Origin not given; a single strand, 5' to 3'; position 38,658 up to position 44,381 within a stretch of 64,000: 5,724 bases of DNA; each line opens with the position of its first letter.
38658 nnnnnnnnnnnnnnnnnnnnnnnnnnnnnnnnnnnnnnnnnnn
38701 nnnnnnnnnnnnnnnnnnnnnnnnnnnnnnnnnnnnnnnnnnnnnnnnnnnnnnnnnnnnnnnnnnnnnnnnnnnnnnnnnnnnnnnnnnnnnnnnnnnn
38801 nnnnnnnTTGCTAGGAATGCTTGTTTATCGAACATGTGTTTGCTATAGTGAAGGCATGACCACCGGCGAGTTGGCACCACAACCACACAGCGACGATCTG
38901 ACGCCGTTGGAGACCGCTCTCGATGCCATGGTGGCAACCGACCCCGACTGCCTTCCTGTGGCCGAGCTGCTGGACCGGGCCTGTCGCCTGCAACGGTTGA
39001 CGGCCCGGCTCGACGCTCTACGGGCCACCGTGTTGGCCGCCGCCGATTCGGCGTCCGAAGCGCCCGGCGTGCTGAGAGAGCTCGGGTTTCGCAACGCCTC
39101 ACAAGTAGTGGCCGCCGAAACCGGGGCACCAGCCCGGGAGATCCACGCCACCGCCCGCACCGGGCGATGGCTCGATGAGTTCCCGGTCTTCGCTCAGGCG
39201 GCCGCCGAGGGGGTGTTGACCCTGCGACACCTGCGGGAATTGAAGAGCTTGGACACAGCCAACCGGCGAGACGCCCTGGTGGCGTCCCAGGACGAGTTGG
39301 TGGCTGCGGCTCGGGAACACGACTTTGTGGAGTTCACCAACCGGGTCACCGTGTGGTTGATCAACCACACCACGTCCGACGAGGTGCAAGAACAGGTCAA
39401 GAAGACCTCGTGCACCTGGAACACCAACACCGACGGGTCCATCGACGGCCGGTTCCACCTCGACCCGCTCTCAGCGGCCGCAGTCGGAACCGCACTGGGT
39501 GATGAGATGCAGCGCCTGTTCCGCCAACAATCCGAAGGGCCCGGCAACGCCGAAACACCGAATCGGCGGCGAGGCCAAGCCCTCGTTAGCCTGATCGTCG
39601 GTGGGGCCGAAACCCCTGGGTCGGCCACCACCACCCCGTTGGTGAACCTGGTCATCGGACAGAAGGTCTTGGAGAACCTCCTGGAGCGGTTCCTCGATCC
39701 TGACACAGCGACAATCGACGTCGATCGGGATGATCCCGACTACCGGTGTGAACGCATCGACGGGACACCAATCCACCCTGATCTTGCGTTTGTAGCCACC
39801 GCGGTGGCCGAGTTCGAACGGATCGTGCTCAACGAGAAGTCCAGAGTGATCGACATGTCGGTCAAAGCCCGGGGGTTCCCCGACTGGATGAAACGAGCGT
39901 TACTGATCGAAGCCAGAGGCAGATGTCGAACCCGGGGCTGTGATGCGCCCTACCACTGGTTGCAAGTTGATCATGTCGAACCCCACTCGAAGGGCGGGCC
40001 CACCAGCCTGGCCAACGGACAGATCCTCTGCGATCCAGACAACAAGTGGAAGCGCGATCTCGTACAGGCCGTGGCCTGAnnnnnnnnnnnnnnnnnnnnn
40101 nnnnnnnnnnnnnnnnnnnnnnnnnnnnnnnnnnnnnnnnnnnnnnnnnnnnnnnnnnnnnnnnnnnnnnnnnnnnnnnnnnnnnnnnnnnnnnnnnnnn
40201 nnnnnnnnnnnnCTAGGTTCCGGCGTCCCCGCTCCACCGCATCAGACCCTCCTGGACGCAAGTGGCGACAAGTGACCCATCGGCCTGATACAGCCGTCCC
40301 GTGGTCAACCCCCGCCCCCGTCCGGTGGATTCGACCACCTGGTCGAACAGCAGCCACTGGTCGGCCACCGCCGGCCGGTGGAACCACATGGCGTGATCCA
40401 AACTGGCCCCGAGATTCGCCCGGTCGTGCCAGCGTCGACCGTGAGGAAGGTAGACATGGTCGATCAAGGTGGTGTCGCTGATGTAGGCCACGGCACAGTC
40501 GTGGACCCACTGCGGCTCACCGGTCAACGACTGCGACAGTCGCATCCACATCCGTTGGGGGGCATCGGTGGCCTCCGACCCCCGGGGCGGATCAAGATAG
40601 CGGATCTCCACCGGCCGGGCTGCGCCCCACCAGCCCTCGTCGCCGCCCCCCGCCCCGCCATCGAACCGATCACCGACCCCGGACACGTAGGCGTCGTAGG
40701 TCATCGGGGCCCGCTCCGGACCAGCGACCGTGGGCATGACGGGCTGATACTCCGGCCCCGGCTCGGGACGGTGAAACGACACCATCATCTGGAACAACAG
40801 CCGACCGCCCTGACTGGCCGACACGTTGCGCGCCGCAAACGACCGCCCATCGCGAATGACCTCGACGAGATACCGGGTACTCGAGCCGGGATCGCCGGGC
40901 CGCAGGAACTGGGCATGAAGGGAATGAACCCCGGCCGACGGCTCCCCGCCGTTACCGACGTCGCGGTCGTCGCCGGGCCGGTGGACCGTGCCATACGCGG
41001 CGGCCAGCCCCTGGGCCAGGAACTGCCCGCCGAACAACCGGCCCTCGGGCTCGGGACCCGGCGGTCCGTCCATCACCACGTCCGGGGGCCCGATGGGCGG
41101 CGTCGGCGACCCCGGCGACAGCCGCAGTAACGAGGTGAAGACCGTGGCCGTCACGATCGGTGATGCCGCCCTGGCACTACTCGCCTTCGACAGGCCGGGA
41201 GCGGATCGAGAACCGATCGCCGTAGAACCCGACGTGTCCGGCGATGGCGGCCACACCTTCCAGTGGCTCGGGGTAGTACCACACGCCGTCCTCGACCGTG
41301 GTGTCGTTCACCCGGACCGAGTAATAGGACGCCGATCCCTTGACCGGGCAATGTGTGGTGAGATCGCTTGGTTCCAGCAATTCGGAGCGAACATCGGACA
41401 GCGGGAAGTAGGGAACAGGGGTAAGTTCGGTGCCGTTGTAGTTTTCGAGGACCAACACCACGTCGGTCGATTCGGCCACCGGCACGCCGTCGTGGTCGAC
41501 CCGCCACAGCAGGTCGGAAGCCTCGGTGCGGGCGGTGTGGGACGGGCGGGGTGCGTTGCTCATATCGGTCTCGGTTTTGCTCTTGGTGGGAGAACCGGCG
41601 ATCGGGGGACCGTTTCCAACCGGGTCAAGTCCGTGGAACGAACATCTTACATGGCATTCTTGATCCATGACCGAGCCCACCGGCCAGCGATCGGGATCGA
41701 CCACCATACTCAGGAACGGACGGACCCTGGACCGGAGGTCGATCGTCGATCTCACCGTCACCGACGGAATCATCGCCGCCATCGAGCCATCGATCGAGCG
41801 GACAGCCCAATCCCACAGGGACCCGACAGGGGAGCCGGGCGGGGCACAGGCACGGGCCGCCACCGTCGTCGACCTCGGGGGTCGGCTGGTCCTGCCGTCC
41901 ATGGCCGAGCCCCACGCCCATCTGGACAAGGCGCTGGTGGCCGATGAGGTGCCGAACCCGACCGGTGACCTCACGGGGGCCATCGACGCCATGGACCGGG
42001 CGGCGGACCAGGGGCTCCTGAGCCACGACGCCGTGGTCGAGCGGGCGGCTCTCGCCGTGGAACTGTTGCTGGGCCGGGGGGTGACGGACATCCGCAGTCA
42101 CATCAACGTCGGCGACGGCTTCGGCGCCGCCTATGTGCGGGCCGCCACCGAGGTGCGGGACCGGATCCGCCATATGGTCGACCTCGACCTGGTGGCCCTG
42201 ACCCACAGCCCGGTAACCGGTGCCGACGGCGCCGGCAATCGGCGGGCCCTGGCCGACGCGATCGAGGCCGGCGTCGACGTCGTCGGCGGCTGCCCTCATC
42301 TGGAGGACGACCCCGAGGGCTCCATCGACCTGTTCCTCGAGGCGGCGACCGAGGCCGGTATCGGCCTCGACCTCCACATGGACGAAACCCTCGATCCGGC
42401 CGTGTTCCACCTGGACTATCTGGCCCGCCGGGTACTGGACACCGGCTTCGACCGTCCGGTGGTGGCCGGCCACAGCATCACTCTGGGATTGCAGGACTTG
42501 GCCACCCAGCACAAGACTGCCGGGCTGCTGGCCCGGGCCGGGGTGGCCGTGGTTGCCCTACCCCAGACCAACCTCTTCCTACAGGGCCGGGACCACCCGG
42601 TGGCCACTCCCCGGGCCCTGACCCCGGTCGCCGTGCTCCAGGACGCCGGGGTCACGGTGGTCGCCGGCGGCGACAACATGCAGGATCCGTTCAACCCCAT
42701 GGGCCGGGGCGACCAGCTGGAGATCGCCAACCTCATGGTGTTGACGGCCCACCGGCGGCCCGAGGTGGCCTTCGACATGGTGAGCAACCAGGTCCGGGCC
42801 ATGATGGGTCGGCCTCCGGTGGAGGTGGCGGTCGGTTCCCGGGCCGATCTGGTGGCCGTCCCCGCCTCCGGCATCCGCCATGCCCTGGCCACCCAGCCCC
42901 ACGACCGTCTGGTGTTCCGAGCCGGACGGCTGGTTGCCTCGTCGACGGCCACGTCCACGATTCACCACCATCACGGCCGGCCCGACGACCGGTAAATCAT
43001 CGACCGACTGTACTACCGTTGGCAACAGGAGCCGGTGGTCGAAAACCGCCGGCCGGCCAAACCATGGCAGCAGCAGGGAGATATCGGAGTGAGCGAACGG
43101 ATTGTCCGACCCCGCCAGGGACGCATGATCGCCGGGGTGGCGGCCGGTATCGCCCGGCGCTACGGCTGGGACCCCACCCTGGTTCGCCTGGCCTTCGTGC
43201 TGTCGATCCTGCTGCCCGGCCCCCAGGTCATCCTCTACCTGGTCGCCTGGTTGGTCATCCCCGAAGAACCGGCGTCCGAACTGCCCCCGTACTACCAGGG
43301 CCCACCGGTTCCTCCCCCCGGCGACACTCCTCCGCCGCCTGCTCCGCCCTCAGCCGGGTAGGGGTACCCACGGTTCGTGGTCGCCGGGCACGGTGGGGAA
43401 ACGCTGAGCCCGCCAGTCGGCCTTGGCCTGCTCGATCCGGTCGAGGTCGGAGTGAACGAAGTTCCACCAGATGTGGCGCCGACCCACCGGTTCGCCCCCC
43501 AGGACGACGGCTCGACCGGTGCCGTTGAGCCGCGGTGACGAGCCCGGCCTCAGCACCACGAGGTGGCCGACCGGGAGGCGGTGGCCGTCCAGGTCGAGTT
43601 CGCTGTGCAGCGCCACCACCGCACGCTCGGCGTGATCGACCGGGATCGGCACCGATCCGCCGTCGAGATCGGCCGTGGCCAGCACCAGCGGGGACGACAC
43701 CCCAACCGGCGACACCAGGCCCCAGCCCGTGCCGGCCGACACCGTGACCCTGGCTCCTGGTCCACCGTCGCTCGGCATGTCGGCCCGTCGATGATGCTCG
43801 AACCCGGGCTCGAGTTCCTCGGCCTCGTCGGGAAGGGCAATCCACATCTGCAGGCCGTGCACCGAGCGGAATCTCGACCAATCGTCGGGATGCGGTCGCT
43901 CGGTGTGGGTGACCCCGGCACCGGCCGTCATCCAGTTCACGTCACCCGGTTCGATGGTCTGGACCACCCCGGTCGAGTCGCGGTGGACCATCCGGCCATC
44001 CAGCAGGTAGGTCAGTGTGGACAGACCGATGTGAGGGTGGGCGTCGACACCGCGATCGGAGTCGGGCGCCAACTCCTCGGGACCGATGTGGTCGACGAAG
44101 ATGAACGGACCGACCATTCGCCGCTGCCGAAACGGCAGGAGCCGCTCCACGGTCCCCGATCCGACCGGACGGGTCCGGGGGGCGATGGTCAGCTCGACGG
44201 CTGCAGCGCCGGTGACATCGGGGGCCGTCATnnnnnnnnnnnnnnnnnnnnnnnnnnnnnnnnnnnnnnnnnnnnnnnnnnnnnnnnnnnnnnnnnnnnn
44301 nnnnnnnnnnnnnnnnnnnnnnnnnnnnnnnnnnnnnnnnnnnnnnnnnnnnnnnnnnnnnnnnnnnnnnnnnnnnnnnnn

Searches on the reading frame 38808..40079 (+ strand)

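Call 9: search_protein_families(library=pfam, proteins=[window:38808-40079:+], max_evalue=0.01)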
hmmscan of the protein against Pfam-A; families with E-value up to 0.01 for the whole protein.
window:38808-40079:+ (423 aa): 1 family
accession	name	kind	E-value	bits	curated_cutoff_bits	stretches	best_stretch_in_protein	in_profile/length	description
PF01844.29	HNH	-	7.6e-06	26.4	21.4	1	378-414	4-43/47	HNH endonuclease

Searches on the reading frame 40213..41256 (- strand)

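Call 53: search_protein_families(library=pfam, proteins=[window:40213-41256:-], max_evalue=0.001)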
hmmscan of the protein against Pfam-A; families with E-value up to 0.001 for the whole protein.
window:40213-41256:- (347 aa): 4 families
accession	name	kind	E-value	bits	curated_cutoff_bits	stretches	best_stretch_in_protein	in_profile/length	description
PF02551.21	Acyl_CoA_thio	-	4e-26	91.9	21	1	233-338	30-132/132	Acyl-CoA thioesterase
PF20789.3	4HBT_3C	-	1.5e-25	90.5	24.1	1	210-339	16-140/140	Acyl-CoA thioesterase C-terminal domain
PF13622.12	4HBT_3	-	5.7e-17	62.2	24.3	1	70-162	7-83/83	Acyl-CoA thioesterase N-terminal domain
PF03061.28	4HBT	-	0.00027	21.6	20.6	0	72-141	2-64/79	Thioesterase superfamily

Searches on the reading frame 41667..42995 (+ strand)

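Call 53: search_protein_families(library=pfam, proteins=[window:41667-42995:+], max_evalue=0.001)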
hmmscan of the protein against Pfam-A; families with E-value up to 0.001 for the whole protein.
window:41667-42995:+ (442 aa): 1 family
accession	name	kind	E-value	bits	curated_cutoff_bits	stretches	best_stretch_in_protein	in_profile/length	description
PF07969.17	Amidohydro_3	-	6.7e-18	65.8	29.7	2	184-421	222-469/472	Amidohydrolase family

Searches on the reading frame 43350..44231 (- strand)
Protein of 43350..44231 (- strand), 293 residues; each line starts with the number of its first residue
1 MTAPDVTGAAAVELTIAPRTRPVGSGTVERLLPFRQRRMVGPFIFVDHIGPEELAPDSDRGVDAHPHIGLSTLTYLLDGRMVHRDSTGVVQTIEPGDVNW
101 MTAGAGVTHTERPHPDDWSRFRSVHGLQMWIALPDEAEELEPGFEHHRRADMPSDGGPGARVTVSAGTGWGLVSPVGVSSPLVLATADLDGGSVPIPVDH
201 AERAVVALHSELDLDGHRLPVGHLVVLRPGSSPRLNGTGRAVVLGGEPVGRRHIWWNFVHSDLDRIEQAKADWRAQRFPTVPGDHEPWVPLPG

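Call 53: search_protein_families(library=pfam, proteins=[window:43350-44231:-], max_evalue=0.001)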
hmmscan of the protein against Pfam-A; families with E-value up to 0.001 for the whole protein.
window:43350-44231:- (293 aa): 2 families
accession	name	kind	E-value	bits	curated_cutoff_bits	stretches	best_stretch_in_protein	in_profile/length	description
PF02678.22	Pirin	-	9.2e-33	112.9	26.1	1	30-131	6-108/108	Pirin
PF05726.19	Pirin_C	-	3.8e-16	59.8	27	1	192-278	10-102/103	Pirin C-terminal cupin domain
